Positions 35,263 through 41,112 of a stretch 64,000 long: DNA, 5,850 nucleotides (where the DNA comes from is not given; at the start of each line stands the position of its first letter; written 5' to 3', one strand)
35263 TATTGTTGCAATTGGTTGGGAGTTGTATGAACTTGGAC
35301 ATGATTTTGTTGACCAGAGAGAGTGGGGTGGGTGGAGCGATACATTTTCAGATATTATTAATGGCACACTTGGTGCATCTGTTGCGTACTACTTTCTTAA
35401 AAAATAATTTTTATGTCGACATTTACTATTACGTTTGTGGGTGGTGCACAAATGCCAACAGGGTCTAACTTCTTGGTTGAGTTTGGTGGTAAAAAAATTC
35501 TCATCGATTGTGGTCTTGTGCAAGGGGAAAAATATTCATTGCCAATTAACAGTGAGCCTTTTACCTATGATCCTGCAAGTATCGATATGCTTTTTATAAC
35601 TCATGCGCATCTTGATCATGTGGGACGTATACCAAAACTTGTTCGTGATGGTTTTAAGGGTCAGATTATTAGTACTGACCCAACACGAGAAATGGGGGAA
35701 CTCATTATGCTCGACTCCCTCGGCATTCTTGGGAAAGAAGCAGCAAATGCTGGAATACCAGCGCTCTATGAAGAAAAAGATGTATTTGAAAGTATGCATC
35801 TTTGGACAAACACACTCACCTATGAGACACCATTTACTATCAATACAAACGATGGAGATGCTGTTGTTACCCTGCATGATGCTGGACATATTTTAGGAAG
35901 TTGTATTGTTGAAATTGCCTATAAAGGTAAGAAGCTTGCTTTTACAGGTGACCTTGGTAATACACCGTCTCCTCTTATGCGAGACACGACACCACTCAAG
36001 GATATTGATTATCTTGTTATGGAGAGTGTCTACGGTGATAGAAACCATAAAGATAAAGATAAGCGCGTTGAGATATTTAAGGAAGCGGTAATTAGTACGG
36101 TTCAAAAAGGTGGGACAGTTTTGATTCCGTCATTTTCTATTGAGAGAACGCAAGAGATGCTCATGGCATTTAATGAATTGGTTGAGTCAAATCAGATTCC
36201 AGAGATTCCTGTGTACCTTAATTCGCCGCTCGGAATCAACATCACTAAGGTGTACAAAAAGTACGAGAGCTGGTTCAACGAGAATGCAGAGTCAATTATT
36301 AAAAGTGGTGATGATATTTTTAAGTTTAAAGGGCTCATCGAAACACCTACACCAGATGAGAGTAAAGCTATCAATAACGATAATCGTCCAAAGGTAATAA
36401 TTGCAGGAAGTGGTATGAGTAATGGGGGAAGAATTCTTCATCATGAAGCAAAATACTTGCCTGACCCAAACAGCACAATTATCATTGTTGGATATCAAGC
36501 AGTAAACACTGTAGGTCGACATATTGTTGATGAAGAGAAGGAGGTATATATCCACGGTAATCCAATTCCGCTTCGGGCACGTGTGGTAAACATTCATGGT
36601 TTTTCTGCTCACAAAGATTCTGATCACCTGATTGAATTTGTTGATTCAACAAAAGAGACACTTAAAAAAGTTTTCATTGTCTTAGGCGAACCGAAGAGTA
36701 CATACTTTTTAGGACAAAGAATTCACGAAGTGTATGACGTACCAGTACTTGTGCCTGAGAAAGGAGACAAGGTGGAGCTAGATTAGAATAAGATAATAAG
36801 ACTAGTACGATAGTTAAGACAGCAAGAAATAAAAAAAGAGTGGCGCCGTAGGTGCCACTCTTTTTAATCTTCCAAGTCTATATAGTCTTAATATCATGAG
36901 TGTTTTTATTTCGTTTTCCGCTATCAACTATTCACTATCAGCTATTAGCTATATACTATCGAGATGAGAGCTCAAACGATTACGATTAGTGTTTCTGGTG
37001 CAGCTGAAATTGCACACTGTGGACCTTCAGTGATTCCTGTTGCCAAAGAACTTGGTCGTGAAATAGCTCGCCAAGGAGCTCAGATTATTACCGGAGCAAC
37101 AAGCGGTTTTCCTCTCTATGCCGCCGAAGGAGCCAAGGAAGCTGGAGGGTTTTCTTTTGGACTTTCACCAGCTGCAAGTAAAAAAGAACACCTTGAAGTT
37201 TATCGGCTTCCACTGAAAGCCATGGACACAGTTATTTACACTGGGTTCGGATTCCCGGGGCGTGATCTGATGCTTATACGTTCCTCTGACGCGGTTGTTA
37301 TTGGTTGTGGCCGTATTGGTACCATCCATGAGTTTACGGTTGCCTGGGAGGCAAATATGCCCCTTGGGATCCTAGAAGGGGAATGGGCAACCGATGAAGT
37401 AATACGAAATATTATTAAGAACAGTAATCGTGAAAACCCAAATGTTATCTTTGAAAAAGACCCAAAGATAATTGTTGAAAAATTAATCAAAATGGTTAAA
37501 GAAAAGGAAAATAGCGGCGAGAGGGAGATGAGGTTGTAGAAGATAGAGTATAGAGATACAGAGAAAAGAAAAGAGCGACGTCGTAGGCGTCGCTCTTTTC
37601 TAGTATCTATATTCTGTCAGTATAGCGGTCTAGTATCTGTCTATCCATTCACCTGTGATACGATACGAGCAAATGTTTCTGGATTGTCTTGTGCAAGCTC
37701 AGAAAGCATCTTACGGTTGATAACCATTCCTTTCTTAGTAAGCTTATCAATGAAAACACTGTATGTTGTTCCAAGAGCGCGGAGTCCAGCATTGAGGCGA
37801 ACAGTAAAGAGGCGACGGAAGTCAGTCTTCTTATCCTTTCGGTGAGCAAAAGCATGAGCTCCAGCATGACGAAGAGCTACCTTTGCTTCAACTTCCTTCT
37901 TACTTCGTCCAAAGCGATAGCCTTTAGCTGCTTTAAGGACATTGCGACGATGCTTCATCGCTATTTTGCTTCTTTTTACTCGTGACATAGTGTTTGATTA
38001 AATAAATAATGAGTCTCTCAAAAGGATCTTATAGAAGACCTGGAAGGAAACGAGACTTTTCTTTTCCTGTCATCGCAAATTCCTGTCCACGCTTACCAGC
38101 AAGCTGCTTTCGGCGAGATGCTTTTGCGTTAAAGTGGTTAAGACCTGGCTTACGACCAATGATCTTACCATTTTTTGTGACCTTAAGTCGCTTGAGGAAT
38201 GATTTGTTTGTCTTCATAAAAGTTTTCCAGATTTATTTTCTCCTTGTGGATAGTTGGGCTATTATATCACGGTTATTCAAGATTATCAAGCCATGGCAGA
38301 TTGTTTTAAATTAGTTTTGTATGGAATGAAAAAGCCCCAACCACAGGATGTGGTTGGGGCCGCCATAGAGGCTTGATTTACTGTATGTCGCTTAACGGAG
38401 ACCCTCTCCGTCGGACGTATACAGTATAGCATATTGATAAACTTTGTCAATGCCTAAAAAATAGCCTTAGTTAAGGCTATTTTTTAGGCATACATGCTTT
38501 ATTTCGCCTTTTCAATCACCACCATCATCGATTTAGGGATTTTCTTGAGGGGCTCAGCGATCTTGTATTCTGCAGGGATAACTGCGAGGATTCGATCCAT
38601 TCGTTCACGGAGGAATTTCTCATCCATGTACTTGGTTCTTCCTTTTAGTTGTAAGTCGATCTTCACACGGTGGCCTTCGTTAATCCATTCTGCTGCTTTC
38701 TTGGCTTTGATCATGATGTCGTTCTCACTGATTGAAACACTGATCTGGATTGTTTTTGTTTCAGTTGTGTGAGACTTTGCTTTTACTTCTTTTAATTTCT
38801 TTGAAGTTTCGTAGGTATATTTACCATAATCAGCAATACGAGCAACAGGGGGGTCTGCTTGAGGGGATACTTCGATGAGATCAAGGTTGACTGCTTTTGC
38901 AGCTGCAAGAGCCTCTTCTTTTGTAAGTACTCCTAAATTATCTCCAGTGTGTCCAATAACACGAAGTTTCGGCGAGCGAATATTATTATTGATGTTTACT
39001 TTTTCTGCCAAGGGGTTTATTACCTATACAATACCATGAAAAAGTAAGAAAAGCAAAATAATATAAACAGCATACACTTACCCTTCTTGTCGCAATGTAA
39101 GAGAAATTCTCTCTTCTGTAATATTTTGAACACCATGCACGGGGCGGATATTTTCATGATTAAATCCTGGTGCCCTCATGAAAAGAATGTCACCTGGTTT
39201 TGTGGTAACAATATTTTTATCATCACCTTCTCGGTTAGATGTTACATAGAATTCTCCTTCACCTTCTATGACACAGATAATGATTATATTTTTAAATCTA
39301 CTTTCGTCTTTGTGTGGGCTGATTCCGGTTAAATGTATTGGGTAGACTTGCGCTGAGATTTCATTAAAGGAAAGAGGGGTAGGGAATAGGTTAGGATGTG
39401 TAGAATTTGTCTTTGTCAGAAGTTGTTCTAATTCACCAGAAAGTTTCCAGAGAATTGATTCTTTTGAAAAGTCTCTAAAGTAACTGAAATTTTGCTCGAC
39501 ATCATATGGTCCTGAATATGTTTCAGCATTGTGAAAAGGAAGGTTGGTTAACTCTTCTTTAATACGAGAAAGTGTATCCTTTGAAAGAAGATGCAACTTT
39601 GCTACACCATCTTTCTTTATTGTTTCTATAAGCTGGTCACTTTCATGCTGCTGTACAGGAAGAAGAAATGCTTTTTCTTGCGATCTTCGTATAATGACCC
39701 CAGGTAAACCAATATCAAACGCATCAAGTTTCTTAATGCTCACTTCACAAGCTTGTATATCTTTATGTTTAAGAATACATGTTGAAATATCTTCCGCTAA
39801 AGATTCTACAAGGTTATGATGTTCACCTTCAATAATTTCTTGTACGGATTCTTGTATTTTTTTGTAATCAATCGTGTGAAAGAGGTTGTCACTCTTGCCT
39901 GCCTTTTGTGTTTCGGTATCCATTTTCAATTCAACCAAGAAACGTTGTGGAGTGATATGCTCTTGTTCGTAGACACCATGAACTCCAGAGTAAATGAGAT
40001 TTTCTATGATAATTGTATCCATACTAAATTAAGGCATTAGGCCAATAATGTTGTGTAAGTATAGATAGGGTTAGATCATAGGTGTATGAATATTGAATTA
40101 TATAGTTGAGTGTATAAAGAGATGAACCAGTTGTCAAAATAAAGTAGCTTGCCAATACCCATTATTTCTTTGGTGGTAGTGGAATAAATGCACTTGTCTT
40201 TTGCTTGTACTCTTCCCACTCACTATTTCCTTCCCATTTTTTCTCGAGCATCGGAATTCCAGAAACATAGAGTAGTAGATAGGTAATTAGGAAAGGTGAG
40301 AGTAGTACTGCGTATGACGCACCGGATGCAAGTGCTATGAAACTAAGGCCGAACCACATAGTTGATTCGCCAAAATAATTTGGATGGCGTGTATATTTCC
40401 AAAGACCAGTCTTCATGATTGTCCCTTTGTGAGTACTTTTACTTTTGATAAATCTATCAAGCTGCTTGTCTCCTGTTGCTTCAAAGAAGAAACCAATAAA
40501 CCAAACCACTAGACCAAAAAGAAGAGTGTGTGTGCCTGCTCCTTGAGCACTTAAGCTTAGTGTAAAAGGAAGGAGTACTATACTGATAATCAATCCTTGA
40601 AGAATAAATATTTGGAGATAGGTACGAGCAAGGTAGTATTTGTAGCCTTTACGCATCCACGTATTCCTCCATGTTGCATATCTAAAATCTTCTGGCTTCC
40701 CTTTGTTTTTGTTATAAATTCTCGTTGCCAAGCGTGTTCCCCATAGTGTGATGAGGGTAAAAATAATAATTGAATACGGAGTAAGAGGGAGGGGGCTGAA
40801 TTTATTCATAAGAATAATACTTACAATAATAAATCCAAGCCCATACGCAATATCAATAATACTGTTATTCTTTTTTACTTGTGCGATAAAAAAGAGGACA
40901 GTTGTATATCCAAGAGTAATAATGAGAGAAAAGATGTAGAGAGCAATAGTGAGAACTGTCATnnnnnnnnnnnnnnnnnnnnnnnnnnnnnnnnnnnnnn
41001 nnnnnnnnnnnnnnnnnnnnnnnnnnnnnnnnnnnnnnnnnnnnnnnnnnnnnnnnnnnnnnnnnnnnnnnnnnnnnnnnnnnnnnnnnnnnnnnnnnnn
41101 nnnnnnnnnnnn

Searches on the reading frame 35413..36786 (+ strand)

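Call 51: search_protein_families(library=pfam, proteins=[window:35413-36786:+], max_evalue=0.001)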
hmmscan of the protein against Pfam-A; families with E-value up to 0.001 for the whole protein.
window:35413-36786:+ (457 aa): 5 families
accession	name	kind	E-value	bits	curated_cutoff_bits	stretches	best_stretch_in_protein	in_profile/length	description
PF10996.14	Beta-Casp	-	8e-36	123.6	27.7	1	246-371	1-120/120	Beta-Casp domain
PF00753.33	Lactamase_B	-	1.2e-13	51.9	22.7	1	18-192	7-161/196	Metallo-beta-lactamase superfamily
PF16661.11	Lactamase_B_6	-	9.3e-12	45.1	27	1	21-175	1-156/193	Metallo-beta-lactamase superfamily domain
PF07521.17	RMMBL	-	2.2e-10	40.8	21.6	1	385-448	2-63/63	Zn-dependent metallo-hydrolase RNA specificity domain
PF12706.13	Lactamase_B_2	-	1.8e-08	34.7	27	1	28-210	2-170/200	Beta-lactamase superfamily domain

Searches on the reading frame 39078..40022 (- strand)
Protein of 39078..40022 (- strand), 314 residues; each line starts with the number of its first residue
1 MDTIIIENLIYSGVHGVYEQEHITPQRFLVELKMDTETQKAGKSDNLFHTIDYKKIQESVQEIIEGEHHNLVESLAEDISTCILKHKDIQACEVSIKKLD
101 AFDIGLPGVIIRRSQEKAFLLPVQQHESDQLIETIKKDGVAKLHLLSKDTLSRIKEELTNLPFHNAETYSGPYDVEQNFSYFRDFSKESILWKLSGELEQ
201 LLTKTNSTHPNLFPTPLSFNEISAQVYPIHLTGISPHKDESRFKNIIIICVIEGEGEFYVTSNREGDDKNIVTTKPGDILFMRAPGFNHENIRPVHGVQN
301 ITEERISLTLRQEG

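Call 51: search_protein_families(library=pfam, proteins=[window:39078-40022:-], max_evalue=0.001)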
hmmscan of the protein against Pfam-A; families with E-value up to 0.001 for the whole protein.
window:39078-40022:- (314 aa): 1 family
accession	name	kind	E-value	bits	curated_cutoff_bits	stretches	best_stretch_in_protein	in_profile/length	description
PF02152.23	FolB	-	3.4e-27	95.6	31.8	1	4-102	1-100/113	Dihydroneopterin aldolase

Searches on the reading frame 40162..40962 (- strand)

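Call 51: search_protein_families(library=pfam, proteins=[window:40162-40962:-], max_evalue=0.001)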
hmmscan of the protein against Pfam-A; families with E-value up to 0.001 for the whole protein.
window:40162-40962:- (266 aa): 4 families
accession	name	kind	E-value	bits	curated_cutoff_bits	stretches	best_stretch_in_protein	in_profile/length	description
PF06966.17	DUF1295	-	4.3e-57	193.7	20.4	1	23-256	1-235/235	Protein of unknown function (DUF1295)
PF02544.21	Steroid_dh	-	3.6e-09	37.2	22.6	1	140-261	35-147/150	3-oxo-5-alpha-steroid 4-dehydrogenase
PF04140.19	ICMT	-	2.3e-05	25.2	24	1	178-230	31-81/95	Isoprenylcysteine carboxyl methyltransferase (ICMT) family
PF04191.18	PEMT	-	5.7e-05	23.9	25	1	152-232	13-91/105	Phospholipid methyltransferase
